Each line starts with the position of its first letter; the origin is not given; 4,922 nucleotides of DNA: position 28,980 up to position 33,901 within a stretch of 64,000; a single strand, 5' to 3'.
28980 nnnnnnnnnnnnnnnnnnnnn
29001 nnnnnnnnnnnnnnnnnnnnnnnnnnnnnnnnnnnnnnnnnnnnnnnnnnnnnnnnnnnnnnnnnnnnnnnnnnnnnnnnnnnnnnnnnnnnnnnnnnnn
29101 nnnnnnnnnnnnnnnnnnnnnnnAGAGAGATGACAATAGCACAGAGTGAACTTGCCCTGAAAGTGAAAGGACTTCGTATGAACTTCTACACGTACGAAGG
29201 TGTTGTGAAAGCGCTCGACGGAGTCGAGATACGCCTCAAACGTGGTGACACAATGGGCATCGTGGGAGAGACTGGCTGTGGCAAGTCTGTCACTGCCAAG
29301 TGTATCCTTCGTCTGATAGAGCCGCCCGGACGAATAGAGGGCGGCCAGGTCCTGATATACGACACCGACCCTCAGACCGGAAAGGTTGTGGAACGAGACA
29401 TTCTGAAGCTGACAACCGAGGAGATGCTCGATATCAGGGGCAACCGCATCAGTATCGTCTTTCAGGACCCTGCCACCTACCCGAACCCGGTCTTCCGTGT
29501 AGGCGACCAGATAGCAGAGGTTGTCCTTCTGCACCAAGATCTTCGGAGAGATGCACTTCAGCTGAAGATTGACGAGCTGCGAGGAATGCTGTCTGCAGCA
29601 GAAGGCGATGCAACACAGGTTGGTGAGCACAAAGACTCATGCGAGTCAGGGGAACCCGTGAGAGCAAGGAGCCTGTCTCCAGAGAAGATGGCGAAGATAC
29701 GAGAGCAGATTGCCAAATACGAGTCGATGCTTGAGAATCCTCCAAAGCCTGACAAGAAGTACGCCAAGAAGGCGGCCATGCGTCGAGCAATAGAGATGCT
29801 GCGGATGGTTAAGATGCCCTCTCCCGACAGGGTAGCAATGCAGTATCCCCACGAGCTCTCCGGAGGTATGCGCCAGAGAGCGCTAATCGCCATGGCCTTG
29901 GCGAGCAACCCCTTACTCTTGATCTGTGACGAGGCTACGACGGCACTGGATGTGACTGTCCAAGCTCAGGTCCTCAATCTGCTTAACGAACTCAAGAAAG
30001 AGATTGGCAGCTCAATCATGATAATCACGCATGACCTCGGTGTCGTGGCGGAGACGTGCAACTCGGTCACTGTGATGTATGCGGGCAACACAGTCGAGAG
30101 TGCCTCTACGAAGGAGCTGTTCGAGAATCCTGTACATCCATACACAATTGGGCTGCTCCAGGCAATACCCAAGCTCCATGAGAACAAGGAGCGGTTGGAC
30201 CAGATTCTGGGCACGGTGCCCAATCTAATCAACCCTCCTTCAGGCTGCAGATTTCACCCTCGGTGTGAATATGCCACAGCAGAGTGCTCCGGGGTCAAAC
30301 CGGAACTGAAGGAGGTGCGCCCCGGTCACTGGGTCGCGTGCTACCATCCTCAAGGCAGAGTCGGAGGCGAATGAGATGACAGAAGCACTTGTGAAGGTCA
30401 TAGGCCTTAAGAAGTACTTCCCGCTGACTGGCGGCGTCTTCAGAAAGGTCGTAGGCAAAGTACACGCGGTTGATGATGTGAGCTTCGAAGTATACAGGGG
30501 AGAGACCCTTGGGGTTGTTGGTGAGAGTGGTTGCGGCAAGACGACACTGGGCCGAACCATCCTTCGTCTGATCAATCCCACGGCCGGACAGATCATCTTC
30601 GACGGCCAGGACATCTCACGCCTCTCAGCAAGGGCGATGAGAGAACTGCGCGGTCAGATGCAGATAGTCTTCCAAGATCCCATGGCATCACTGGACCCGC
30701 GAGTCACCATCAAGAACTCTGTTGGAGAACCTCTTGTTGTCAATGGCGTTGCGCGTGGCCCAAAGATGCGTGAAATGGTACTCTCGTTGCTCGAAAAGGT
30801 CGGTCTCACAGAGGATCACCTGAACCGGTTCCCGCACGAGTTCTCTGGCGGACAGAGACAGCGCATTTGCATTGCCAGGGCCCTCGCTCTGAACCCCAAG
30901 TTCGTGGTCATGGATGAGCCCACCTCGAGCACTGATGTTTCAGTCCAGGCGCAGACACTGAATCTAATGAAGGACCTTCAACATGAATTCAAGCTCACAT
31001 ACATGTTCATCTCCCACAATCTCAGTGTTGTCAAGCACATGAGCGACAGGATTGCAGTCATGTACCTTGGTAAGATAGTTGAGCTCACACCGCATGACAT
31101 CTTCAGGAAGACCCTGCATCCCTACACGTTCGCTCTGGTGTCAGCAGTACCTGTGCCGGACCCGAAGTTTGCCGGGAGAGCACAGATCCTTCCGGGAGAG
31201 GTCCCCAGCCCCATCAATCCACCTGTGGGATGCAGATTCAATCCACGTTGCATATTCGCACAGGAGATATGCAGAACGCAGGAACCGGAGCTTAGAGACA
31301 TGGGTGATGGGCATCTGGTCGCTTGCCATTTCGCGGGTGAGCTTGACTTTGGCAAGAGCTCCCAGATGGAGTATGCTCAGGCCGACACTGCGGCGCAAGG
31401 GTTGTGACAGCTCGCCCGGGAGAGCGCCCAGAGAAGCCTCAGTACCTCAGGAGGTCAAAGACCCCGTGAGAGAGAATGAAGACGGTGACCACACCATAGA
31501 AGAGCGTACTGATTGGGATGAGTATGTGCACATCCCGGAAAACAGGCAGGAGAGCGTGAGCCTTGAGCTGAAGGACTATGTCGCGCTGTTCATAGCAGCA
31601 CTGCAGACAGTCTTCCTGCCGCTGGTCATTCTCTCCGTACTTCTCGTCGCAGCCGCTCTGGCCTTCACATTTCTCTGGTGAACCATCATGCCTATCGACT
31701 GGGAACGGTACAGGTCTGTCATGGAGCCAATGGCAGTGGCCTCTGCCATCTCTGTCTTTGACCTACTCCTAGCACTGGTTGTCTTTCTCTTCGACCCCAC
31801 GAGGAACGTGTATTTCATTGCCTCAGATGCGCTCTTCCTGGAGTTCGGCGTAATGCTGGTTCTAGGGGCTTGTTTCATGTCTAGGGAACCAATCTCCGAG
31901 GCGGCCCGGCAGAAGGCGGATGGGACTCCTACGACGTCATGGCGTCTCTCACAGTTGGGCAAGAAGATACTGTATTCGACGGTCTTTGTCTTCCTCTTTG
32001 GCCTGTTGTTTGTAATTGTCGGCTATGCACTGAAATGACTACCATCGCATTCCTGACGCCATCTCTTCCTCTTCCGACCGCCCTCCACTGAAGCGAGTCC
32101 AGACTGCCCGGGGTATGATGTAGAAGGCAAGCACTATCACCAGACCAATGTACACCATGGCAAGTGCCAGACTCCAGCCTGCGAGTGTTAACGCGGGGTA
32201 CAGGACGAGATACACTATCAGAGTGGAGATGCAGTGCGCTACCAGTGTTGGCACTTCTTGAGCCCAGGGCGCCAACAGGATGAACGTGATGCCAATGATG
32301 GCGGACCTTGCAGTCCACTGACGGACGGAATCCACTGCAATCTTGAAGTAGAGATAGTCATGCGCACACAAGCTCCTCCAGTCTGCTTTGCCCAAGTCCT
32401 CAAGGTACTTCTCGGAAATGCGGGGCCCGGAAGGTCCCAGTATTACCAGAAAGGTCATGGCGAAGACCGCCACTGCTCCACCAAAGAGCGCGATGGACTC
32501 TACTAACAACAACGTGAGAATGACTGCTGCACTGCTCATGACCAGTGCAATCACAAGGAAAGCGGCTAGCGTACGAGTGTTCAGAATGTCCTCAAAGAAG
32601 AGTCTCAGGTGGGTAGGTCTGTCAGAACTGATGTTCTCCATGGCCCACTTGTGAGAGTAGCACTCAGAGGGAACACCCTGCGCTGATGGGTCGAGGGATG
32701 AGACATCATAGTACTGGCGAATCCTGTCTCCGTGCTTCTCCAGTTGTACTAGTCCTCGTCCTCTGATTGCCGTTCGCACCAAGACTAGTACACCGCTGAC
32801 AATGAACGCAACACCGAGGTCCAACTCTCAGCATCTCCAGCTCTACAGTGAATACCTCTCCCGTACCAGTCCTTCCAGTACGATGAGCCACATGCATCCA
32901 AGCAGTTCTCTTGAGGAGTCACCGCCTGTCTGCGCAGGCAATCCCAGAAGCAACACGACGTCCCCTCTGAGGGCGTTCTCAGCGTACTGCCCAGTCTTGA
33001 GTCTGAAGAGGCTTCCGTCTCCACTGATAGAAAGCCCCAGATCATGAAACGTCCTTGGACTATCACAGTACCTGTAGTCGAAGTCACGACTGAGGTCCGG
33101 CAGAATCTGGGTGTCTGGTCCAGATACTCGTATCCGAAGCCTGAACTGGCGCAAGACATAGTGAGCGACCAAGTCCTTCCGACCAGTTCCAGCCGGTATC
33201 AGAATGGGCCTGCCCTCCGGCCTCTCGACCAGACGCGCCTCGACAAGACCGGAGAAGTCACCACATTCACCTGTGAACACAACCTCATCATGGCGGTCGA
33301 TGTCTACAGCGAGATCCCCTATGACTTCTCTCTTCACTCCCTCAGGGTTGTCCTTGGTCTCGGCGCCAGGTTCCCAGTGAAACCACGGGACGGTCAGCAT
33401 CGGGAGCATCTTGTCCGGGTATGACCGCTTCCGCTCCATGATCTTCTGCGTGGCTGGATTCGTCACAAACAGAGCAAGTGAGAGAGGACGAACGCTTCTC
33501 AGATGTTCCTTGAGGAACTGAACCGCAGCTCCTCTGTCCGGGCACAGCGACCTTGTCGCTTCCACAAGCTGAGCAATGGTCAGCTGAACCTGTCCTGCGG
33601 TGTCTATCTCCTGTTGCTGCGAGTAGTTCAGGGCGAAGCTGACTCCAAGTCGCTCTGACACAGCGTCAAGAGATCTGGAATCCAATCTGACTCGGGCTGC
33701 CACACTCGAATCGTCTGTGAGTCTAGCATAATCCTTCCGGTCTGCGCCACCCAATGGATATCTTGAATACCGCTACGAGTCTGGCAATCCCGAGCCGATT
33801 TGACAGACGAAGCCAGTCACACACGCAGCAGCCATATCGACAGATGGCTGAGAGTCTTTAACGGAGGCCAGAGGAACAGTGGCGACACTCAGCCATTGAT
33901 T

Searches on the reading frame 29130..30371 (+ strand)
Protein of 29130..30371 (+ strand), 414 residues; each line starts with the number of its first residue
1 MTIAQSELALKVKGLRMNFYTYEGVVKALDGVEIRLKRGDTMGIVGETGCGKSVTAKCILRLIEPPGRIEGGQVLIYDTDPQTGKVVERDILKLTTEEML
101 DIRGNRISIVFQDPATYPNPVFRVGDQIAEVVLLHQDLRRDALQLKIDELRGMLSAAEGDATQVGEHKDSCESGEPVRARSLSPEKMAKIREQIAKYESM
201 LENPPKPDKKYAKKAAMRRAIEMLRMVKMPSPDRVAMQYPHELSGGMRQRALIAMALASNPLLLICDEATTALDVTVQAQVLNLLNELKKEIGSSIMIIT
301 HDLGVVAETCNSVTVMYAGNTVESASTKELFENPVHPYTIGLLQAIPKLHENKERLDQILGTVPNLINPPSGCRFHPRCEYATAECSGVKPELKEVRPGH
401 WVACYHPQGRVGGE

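Call 10: search_protein_families(library=pfam, proteins=[window:29130-30371:+], max_evalue=0.001)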
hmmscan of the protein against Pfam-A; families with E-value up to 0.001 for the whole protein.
window:29130-30371:+ (414 aa): 4 families
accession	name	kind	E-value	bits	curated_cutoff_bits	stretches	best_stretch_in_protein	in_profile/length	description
PF00005.33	ABC_tran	-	2.3e-23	83.8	25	1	29-271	1-137/137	ABC transporter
PF08352.17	oligo_HPY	-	1.2e-22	80.5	27.1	1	322-386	1-65/65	Oligopeptide/dipeptide transporter, C-terminal region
PF02463.25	SMC_N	-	1.7e-05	24.8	40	1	44-318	29-214/220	RecF/RecN/SMC N terminal domain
PF13401.12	AAA_22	-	0.00022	22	27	0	44-98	10-61/130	AAA domain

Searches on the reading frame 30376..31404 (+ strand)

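Call 10: search_protein_families(library=pfam, proteins=[window:30376-31404:+], max_evalue=0.001)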
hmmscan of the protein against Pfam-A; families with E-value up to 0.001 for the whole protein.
window:30376-31404:+ (343 aa): 2 families
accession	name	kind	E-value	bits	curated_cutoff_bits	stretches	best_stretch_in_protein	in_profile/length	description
PF00005.33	ABC_tran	-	5e-36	124.8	25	1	33-184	2-137/137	ABC transporter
PF08352.17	oligo_HPY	-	4.8e-17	62.5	27.1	1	240-299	7-65/65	Oligopeptide/dipeptide transporter, C-terminal region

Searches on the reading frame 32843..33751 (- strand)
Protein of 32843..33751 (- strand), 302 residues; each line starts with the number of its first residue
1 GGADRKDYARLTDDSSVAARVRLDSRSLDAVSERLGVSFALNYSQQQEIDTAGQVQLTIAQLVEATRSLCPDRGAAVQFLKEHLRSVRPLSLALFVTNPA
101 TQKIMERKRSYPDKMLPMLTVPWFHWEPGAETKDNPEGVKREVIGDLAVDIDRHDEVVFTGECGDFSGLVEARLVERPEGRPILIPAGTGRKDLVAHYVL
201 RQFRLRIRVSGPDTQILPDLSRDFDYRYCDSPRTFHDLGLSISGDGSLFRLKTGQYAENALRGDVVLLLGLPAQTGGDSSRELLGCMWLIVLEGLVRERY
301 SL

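Call 11: search_protein_families(library=pfam, proteins=[window:32843-33751:-], max_evalue=0.001)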
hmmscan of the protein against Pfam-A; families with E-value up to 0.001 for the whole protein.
window:32843-33751:- (302 aa): 0 families
